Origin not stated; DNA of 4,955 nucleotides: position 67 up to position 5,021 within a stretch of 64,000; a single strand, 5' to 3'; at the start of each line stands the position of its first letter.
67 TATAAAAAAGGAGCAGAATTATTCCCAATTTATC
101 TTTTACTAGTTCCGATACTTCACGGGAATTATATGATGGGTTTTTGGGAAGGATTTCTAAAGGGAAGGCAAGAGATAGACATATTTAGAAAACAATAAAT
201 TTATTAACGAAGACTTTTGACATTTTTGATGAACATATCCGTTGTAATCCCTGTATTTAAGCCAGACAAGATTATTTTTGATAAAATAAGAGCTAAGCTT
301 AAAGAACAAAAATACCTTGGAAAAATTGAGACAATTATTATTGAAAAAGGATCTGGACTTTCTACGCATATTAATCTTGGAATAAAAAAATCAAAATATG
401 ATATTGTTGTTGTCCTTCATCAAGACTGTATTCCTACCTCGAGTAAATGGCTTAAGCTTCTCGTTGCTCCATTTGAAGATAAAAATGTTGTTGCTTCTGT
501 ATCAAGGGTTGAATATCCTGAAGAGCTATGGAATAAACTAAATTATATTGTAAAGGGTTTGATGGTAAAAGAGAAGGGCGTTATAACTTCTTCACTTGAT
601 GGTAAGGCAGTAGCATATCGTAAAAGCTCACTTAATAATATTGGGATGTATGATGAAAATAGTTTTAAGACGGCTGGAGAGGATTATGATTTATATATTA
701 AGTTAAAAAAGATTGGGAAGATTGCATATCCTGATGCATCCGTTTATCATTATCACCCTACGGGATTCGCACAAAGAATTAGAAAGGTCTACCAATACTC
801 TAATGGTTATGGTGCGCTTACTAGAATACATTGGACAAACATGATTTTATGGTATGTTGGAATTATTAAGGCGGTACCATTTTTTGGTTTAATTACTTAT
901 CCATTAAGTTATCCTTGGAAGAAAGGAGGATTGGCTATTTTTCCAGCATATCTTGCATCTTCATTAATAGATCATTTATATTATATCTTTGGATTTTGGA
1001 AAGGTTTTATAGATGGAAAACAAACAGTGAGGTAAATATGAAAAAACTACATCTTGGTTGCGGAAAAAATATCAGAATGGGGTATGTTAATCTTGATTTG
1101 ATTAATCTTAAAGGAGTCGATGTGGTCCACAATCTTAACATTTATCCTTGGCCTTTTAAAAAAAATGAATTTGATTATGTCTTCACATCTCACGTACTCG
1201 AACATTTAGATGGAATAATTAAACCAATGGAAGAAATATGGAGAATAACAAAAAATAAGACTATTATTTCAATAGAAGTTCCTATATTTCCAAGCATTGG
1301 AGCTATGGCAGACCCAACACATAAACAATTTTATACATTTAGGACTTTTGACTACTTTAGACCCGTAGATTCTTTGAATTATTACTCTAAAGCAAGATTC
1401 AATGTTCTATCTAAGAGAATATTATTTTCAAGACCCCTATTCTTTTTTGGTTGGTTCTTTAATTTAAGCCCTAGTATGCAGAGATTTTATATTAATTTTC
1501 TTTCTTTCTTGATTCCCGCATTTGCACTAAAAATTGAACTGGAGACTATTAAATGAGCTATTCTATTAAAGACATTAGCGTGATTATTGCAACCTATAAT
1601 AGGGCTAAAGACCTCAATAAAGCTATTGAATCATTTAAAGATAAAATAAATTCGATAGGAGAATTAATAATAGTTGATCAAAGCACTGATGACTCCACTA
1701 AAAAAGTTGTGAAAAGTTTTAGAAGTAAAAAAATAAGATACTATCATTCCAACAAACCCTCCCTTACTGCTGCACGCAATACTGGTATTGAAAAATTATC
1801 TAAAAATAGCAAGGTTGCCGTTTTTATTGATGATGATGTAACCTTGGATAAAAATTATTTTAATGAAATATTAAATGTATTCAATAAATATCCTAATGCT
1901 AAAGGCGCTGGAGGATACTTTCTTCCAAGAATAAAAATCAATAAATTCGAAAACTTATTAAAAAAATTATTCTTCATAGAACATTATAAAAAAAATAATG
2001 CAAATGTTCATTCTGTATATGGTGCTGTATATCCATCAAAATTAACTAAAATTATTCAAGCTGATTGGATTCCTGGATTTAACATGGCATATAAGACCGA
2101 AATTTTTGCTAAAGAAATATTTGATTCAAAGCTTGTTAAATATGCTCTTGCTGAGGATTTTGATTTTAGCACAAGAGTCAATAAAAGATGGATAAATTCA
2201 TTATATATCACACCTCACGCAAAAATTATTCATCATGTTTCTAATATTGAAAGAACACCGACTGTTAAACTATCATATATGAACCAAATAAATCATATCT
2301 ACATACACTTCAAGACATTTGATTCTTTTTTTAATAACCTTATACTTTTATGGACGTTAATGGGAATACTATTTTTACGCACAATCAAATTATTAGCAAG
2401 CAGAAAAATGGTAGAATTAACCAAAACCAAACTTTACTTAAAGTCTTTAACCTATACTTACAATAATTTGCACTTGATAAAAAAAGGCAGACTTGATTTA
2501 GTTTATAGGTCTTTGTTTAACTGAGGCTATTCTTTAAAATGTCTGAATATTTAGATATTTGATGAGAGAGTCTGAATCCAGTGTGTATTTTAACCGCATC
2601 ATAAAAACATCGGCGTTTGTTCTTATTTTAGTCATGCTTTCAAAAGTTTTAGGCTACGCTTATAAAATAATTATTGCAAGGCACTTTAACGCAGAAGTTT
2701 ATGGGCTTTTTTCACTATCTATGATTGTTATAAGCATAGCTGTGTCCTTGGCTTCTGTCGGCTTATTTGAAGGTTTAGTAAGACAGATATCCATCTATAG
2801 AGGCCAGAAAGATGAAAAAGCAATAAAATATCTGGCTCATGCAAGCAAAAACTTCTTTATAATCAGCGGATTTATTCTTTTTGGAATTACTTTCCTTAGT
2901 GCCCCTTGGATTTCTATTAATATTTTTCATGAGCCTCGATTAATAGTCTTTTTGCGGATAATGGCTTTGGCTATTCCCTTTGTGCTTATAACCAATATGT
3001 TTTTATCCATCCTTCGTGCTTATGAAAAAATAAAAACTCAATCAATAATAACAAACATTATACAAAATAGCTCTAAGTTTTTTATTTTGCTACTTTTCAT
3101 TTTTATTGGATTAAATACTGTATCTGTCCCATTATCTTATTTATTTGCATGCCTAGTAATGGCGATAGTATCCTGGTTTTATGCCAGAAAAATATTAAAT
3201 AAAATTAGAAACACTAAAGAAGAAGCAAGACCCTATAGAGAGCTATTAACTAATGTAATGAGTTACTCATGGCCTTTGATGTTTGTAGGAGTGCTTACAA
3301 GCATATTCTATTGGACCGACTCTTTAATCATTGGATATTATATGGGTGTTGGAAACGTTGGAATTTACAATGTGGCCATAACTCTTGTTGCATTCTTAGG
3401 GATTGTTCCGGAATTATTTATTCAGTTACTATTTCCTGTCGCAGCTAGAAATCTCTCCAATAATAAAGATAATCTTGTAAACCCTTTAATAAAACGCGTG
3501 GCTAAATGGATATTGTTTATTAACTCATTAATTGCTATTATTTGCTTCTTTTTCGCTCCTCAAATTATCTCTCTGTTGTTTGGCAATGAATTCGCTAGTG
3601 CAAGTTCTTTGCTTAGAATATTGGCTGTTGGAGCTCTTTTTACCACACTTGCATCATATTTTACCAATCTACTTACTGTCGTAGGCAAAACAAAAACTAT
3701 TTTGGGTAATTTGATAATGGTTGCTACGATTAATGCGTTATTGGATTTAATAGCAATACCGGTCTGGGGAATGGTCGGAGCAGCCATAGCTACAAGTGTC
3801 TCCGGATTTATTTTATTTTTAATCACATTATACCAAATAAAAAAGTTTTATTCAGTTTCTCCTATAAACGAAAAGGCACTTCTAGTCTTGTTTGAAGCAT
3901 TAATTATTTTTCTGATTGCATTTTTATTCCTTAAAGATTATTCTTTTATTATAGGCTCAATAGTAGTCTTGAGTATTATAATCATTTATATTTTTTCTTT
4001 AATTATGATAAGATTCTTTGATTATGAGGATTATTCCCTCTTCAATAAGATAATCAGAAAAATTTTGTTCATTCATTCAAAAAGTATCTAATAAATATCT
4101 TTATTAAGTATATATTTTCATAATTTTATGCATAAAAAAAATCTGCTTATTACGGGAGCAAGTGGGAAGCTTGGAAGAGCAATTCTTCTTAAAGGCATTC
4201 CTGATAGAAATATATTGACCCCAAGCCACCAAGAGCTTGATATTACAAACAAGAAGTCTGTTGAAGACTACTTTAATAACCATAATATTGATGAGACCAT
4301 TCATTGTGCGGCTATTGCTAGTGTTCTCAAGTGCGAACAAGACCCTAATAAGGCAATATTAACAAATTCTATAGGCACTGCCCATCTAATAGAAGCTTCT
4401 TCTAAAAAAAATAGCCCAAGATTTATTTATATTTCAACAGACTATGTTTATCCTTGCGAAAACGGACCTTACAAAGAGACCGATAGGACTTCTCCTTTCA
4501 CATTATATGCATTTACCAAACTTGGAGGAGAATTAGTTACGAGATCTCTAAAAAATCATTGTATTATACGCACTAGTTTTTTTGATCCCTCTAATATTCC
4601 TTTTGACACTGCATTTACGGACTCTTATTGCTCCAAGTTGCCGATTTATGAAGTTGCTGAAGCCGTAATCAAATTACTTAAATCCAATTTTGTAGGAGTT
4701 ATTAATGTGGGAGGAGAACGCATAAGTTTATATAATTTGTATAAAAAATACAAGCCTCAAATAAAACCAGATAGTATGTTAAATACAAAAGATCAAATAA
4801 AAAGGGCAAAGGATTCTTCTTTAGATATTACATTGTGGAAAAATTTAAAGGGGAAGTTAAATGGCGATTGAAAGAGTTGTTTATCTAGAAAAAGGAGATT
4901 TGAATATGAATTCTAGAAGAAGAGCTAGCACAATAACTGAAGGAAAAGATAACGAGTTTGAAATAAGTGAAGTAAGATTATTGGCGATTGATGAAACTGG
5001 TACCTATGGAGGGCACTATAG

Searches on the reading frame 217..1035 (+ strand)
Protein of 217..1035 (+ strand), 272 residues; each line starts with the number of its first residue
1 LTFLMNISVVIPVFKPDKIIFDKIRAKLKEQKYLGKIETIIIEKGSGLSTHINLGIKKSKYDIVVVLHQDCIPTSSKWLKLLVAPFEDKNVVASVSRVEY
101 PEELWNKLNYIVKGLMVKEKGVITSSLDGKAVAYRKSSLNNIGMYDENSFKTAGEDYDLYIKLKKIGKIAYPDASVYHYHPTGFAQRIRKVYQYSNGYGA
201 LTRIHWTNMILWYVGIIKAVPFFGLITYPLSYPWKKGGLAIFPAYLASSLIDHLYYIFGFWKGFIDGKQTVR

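Call 10: search_protein_families(library=pfam, proteins=[window:217-1035:+], max_evalue=0.001)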
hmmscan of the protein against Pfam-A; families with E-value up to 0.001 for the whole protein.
window:217-1035:+ (272 aa): 4 families
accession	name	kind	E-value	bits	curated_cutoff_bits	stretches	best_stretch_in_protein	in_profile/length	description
PF13641.12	Glyco_tranf_2_3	-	2.2e-10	41.4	27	1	36-190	59-223/230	Glycosyltransferase like family 2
PF00535.33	Glycos_transf_2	-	3.7e-09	37.2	23.3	1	30-139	47-164/168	Glycosyl transferase family 2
PF10111.15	Glyco_tranf_2_2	-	1.6e-05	25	27.3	0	53-166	74-202/276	Glycosyltransferase like family 2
PF13632.12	Glyco_trans_2_3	-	2e-05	24.9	27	1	127-243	73-183/198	Glycosyl transferase family group 2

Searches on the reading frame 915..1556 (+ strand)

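Call 10: search_protein_families(library=pfam, proteins=[window:915-1556:+], max_evalue=0.001)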
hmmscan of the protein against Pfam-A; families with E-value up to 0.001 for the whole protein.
window:915-1556:+ (213 aa): 1 family
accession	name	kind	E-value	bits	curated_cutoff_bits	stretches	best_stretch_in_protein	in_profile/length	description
PF08241.18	Methyltransf_11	-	8.3e-06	26.8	21.2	1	72-117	47-92/95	Methyltransferase domain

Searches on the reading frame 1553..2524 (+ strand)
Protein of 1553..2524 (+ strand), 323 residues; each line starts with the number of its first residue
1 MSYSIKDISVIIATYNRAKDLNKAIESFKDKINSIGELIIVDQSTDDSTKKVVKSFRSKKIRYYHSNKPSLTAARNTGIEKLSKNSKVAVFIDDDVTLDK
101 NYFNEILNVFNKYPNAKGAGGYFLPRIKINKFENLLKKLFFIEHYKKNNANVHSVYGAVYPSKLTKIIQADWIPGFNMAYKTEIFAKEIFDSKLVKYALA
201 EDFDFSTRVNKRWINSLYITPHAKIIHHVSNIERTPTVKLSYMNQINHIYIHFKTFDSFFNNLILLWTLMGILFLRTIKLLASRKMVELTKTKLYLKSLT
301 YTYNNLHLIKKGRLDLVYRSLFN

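Call 10: search_protein_families(library=pfam, proteins=[window:1553-2524:+], max_evalue=0.001)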
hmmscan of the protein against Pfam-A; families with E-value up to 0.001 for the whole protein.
window:1553-2524:+ (323 aa): 4 families
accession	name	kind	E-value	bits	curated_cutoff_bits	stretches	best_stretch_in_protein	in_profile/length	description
PF00535.33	Glycos_transf_2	-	9.7e-19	68.4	23.3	1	9-116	1-109/168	Glycosyl transferase family 2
PF10111.15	Glyco_tranf_2_2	-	1.9e-07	31.3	27.3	1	9-109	1-105/276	Glycosyltransferase like family 2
PF13641.12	Glyco_tranf_2_3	-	1.1e-05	26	27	1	7-120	2-120/230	Glycosyltransferase like family 2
PF13632.12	Glyco_trans_2_3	-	0.00029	21.1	27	1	90-245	3-142/198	Glycosyl transferase family group 2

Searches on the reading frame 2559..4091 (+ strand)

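Call 10: search_protein_families(library=pfam, proteins=[window:2559-4091:+], max_evalue=0.001)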
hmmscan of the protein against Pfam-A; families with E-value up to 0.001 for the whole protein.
window:2559-4091:+ (510 aa): 4 families
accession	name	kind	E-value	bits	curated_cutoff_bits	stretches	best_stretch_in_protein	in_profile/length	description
PF01943.22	Polysacc_synt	-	1e-26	94.4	28.2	1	19-297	6-272/274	Polysaccharide biosynthesis protein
PF13440.11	Polysacc_synt_3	-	2.5e-21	76.6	23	1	38-348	1-291/293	Polysaccharide biosynthesis protein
PF01554.23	MatE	-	8.2e-08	32.5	24.9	1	239-397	1-160/161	MatE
PF03023.19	MurJ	-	6.4e-07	28.8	27.4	1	130-471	99-443/451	Lipid II flippase MurJ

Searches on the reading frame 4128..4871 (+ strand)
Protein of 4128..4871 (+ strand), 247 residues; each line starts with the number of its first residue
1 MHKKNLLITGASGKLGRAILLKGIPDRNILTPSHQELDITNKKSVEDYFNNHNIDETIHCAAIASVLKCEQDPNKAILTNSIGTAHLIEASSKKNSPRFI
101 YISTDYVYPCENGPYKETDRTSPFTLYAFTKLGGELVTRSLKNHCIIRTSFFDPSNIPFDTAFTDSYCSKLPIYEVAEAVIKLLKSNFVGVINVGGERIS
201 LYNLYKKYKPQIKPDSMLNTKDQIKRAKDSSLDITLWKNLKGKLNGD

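Call 10: search_protein_families(library=pfam, proteins=[window:4128-4871:+], max_evalue=0.001)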
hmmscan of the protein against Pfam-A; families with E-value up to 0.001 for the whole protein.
window:4128-4871:+ (247 aa): 6 families
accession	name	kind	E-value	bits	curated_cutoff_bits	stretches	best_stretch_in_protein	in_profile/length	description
PF04321.23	RmlD_sub_bind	-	1.4e-33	116.7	27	1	5-151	2-150/287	RmlD substrate binding domain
PF01370.27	Epimerase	-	4.2e-23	82.4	20.9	1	7-153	2-168/240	NAD dependent epimerase/dehydratase family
PF16363.11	GDP_Man_Dehyd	-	2.2e-16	60.7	27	1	36-144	58-170/332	GDP-mannose 4,6 dehydratase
PF02719.21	Polysacc_synt_2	-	1.2e-12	48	20.2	1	38-106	62-130/293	Polysaccharide biosynthesis protein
PF07993.18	NAD_binding_4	-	2.1e-07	30.8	20.1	1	52-158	87-208/258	Male sterility protein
PF01073.25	3Beta_HSD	-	0.00011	21.8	22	1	35-105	50-117/280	3-beta hydroxysteroid dehydrogenase/isomerase family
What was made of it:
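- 4128..4871 (+): Compact RmlD-like NDP-4-keto-sugar reductase (247 aa). It overlaps the start of the stand-alone cupin gene by 11 nt. Pfam RmlD_sub_bind 1.4e-33 (call 10).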

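Call 35: search_solved_structures(query=window:4128-4868:+, max_evalue=0.001, show_alignments=1)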
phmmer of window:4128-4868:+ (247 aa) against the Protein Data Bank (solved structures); distinct sequences matched with E-value up to 0.001: 63 (the best 60 are shown).
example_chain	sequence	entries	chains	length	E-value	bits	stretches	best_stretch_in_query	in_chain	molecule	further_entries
2ggs_A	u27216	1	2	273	1.6e-22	83.5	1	6-234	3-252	273aa long hypothetical dTDP-4-dehydrorhamnose reductase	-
1vl0_A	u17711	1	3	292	3.9e-20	75.6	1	2-152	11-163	DTDP-4-dehydrorhamnose reductase, rfbD ortholog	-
9gpi_D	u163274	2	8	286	1e-17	67.7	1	4-139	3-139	dTDP-4-dehydrorhamnose reductase, putative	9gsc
3sc6_A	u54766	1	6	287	4.1e-16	62.5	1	3-152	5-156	dTDP-4-dehydrorhamnose reductase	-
8g22_A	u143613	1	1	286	7.1e-14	55.1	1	6-152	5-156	dTDP-4-dehydrorhamnose reductase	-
1kbz_A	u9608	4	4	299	3.4e-13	52.9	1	5-151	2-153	dTDP-glucose oxidoreductase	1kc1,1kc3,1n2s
4wpg_A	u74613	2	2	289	1.5e-12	50.8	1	6-151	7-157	dTDP-4-dehydrorhamnose reductase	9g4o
5u9c_A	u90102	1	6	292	2.6e-11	46.7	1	3-152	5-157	dTDP-4-dehydrorhamnose Reductase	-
2ydx_A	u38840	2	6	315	1.9e-10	43.9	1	4-137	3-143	METHIONINE ADENOSYLTRANSFERASE 2 SUBUNIT BETA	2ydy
4ndn_E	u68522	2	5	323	1.9e-10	43.9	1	4-137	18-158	Methionine adenosyltransferase 2 subunit beta | Isoform 2 of Methionine adenosyltransferase 2 subunit beta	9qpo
4ktt_E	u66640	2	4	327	1.9e-10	43.9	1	4-137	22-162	Methionine adenosyltransferase 2 subunit beta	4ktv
30gd_E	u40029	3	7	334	2.1e-10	43.8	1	4-137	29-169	Isoform 1 of Methionine adenosyltransferase 2 subunit beta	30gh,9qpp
8ctr_A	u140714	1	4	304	1.6e-08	37.6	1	5-152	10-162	dTDP-4-dehydrorhamnose reductase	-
7k3p_A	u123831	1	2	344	9.2e-08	35.1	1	36-160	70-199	UDP-glucose 4-epimerase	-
2hun_A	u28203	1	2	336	1.3e-07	34.6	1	53-158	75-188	336aa long hypothetical dTDP-glucose 4,6-dehydratase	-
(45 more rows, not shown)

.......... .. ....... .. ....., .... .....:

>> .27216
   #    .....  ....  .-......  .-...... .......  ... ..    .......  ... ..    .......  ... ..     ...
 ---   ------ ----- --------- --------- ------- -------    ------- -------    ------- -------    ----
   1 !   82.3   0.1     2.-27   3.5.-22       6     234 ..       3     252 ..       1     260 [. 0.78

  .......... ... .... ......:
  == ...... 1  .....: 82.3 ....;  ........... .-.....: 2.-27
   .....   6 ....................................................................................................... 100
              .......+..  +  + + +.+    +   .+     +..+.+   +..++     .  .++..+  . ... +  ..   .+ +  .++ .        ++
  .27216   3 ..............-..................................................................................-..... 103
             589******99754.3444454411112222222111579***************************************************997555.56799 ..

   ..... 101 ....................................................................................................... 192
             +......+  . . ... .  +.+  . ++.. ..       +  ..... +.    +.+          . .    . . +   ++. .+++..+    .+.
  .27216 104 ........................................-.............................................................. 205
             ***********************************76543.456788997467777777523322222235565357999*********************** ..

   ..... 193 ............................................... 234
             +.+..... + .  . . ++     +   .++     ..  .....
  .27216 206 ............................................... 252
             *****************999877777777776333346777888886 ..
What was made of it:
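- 4128..4871 (+): PDB 2ggs 1.6e-22 over residues 6-234 (call 35).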

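Call 48: search_protein_families(library=ncbifam, proteins=[window:4128-4871:+], max_evalue=0.00001)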
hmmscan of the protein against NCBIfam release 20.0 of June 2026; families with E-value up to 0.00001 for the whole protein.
window:4128-4871:+ (247 aa): 12 families
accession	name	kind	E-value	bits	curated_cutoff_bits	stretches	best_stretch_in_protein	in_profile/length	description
TIGR01214.1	rmlD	equivalog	6.7e-31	107.4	224.05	1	6-151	2-149/285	dTDP-4-dehydrorhamnose reductase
TIGR01181.1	dTDP_gluc_dehyt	equivalog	9.5e-13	47.9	365.1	1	36-154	56-178/321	dTDP-glucose 4,6-dehydratase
NF007440.0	PRK09987.1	equivalog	7.4e-12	45.2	308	1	38-151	39-153/299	dTDP-4-dehydrorhamnose reductase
TIGR01179.1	galE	equivalog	2.5e-11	43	262.3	1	35-142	52-160/332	UDP-glucose 4-epimerase GalE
TIGR02622.1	CDP_4_6_dhtase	equivalog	4.5e-11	42.5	278.45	1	35-144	59-171/352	CDP-glucose 4,6-dehydratase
NF047922.1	GDPFucSynFcl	equivalog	1.1e-09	38.2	500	1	3-111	2-112/308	GDP-L-fucose synthase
TIGR03589.1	PseB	equivalog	3.2e-08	32.9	407.75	1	52-106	73-127/324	UDP-N-acetylglucosamine 4,6-dehydratase (inverting)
NF007956.0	PRK10675.1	subfamily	1.3e-07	31.1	394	1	30-137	50-159/338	UDP-glucose 4-epimerase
TIGR04180.1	EDH_00030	hypoth_equivalog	6.4e-07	28.7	475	1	38-142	57-160/297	NAD-dependent 4,6-dehydratase LegB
TIGR02197.1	heptose_epim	equivalog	1.1e-06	28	274.6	1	38-132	48-143/316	ADP-glyceromanno-heptose 6-epimerase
TIGR04130.1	FnlA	equivalog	3e-06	26.4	730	0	51-110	71-131/337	UDP-N-acetylglucosamine 4,6-dehydratase/5-epimerase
NF007490.0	PRK10084.1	subfamily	8.7e-06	24.9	649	0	35-115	55-144/361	dTDP-glucose 4,6-dehydratase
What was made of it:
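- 4128..4871 (+): TIGR01214 at 107 bits, below cutoff (call 48).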
